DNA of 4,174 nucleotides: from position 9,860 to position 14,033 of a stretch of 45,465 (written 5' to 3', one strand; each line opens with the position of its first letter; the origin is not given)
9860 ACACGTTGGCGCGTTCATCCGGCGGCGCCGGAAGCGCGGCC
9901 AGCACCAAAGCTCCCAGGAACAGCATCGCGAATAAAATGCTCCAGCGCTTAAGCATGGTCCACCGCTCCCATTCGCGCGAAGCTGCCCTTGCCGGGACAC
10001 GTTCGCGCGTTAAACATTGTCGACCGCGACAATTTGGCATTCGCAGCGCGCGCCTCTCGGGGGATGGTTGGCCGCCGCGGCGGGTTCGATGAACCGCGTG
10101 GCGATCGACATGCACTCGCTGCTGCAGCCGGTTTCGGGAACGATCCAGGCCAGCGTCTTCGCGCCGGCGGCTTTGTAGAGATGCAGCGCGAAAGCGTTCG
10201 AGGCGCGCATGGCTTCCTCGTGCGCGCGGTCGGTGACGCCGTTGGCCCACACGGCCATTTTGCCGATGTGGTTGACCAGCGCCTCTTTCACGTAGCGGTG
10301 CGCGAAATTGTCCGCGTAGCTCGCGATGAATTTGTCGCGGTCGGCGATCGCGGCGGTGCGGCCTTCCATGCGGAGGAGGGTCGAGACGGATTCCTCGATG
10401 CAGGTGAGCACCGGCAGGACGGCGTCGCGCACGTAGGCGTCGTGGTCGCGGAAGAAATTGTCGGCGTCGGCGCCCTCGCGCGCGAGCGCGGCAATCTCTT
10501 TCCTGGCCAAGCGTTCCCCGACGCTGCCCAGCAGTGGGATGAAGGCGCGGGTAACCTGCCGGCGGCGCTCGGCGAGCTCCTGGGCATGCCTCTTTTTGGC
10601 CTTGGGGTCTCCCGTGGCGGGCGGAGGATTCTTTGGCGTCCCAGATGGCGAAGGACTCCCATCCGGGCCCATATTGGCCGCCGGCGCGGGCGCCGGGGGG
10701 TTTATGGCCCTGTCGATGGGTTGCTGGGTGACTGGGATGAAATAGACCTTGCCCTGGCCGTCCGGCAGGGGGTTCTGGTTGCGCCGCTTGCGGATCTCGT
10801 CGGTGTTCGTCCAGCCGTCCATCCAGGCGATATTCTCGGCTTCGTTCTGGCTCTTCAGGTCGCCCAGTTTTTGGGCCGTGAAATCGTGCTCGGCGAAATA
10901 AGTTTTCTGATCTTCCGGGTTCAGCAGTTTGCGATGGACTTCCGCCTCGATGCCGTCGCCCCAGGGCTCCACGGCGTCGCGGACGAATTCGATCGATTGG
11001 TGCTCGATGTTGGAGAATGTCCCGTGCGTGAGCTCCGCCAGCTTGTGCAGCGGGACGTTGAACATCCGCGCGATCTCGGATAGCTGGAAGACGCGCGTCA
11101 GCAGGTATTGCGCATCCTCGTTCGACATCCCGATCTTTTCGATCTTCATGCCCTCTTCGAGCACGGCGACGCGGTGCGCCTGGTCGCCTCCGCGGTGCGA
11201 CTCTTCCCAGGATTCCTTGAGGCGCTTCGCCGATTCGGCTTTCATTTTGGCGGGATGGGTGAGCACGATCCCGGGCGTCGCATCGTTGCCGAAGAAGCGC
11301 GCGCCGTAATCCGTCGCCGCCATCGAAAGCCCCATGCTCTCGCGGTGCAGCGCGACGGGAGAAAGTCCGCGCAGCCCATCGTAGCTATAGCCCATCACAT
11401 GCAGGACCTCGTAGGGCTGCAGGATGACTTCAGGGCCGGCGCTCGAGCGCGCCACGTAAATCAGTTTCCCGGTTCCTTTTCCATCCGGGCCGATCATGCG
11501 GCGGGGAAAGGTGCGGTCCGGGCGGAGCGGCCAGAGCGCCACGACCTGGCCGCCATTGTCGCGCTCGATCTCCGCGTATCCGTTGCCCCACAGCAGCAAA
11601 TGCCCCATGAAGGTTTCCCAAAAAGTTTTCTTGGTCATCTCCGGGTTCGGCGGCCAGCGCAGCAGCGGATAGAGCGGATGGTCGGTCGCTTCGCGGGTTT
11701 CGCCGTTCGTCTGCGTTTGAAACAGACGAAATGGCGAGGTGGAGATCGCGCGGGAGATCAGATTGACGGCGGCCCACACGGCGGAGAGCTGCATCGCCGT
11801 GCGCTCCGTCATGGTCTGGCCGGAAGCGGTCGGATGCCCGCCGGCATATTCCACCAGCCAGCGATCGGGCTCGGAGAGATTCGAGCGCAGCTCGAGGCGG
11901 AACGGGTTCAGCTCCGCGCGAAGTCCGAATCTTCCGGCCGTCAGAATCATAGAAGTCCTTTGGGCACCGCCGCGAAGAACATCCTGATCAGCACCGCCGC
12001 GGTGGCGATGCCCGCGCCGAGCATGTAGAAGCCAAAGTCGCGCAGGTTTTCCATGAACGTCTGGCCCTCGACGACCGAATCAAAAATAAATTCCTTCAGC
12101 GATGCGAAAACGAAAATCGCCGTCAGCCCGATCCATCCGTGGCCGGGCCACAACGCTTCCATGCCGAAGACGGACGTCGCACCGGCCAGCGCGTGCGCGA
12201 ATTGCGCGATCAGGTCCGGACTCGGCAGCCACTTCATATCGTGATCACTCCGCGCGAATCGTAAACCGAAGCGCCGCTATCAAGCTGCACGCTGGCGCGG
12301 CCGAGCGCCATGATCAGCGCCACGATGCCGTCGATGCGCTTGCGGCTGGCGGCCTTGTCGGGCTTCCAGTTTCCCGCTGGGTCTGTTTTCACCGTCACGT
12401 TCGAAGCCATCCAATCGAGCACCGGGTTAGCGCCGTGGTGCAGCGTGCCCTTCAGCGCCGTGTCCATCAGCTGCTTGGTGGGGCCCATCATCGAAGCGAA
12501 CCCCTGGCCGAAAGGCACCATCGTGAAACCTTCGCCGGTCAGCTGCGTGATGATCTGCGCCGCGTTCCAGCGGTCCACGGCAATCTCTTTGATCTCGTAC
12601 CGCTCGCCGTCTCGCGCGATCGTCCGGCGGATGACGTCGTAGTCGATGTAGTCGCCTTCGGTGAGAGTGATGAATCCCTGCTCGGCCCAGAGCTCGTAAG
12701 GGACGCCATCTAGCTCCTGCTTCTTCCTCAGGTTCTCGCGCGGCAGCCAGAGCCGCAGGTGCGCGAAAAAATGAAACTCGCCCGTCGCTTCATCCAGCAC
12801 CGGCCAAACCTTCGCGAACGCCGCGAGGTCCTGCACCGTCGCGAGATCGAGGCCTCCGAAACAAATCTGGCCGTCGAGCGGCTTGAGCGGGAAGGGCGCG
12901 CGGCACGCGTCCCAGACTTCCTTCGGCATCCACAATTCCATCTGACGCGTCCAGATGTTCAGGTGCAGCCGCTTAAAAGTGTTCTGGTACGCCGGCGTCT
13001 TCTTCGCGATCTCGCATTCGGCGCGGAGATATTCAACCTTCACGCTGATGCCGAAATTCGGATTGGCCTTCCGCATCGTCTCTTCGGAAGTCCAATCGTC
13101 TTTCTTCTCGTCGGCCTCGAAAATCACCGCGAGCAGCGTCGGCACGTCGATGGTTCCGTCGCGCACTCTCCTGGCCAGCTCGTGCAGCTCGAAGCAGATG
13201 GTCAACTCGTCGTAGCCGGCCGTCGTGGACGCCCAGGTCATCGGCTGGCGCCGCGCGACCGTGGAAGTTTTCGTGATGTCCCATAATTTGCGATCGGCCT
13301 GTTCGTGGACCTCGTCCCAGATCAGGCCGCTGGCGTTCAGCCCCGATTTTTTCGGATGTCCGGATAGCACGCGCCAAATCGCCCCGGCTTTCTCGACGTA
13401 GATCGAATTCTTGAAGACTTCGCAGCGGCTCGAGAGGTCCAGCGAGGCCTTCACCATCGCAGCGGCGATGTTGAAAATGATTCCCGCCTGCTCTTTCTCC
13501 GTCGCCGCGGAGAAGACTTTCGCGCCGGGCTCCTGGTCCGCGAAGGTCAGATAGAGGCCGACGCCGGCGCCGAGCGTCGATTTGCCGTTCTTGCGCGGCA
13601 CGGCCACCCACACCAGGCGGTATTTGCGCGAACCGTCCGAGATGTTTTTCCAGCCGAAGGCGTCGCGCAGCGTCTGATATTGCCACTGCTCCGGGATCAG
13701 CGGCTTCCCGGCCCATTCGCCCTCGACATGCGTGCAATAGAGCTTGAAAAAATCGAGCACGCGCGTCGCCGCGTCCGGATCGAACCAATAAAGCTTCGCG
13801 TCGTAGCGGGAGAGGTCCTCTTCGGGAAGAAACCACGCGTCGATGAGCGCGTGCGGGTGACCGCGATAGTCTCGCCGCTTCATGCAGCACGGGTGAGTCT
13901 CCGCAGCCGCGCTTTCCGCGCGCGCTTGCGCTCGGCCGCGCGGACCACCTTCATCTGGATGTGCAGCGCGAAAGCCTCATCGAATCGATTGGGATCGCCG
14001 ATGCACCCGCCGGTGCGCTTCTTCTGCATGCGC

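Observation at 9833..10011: Five-copy ~42-nt structured hairpin element with compensatory stem changes: candidate novel intercistronic RNA motif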

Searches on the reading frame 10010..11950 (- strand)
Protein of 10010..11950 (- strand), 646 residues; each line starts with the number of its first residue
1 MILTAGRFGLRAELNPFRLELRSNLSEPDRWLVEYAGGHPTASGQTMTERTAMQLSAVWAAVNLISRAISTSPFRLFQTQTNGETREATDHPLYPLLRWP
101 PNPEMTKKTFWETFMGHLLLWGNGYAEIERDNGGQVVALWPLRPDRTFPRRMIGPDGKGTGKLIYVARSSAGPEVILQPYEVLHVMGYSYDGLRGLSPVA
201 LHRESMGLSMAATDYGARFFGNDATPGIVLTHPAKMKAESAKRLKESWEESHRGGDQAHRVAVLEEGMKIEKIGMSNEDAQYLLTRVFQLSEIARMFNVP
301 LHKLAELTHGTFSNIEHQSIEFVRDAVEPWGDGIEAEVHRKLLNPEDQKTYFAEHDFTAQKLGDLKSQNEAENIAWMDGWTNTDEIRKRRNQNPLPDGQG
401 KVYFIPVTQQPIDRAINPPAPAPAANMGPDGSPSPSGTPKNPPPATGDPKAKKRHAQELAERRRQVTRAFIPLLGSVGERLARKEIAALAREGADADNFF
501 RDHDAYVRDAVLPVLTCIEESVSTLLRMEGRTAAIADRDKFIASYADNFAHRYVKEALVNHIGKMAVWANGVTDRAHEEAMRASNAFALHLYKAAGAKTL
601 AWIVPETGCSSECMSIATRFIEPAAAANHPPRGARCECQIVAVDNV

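Call 25: find_encoding_contigs(protein=window:10010-11950:-, flank=10000, max_places=6)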
Protein window:10010-11950:- (646 aa): 6 contigs read that carry it; 3 places shown.
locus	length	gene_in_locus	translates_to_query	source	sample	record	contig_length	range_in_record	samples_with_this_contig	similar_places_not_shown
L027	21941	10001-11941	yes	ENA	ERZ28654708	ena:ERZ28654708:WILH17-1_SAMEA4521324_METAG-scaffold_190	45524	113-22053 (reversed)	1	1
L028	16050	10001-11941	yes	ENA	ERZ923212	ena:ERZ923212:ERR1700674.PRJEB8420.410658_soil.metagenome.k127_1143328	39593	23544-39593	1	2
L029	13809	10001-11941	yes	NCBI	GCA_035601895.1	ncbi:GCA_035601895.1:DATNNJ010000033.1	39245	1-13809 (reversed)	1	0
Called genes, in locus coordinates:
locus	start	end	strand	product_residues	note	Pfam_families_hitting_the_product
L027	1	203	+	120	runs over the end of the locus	PF00313:CSD (faint)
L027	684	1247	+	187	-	PF02195:ParB_N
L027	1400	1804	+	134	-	PF21849:DUF6908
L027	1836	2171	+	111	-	PF14373:Imm_superinfect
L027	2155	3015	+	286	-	PF13177:DNA_pol3_delta2 (faint), PF00004:AAA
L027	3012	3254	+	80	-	-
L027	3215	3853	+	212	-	-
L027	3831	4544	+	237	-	PF07505:DUF5131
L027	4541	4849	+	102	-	-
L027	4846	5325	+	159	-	PF11008:DUF2846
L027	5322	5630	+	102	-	-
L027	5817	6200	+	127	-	PF05119:Terminase_4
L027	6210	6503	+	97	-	-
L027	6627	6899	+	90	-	-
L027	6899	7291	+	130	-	-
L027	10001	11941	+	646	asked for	PF04860:Phage_portal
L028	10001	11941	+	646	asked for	PF04860:Phage_portal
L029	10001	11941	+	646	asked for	PF04860:Phage_portal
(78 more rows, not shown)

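Call 32: find_related_loci(query=window:10010-11950:-, collection=viral_contigs, flank=10000)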
Query window:10010-11950:- (646 aa) in viral_contigs; peptide patterns used: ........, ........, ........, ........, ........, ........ (x = any residue, [..] = any of these).
1 stretches matched a pattern; 1 encode a relative of the query (tblastn E <= 1e-3); 1 distinct loci.
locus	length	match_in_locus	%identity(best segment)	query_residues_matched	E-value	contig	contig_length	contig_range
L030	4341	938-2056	37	38-417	1e-76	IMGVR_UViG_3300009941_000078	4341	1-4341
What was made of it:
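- Tried and rejected: Portal-based locus search: only a 37%-identical portal (call 32).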

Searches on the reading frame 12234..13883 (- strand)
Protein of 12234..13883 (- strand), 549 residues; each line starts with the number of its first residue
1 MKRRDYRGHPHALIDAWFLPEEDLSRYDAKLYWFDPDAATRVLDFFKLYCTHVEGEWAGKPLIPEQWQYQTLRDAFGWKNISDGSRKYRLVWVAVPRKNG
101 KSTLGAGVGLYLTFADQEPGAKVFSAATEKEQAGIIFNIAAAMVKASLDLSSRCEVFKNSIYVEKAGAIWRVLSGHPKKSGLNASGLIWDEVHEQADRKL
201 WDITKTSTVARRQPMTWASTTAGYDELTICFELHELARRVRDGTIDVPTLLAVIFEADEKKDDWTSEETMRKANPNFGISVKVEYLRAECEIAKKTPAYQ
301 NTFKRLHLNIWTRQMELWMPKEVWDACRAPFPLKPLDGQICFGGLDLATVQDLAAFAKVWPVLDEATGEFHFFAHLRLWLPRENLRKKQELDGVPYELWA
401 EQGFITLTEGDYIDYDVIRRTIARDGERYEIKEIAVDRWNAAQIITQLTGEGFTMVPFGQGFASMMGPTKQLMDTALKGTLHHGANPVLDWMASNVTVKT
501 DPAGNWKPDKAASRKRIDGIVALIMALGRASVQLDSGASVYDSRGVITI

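Call 37: find_related_loci(query=window:12234-13883:-, collection=viral_contigs, flank=10000)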
Query window:12234-13883:- (549 aa) in viral_contigs; peptide patterns used: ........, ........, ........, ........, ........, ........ (x = any residue, [..] = any of these).
10 stretches matched a pattern; 6 encode a relative of the query (tblastn E <= 1e-3); 5 distinct loci.
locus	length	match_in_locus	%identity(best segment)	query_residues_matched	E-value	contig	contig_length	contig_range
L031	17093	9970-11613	72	1-549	0e+0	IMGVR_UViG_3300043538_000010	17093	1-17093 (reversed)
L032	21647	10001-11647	90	1-549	0e+0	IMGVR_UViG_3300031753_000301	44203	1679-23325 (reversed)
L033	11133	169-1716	44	23-546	7e-133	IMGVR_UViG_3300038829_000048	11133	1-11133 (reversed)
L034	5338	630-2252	42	34-549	4e-124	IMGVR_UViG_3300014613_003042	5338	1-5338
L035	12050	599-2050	36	39-527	4e-89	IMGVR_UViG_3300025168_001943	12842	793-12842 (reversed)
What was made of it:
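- Tried and rejected: The TerL-based search worked (call 37).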
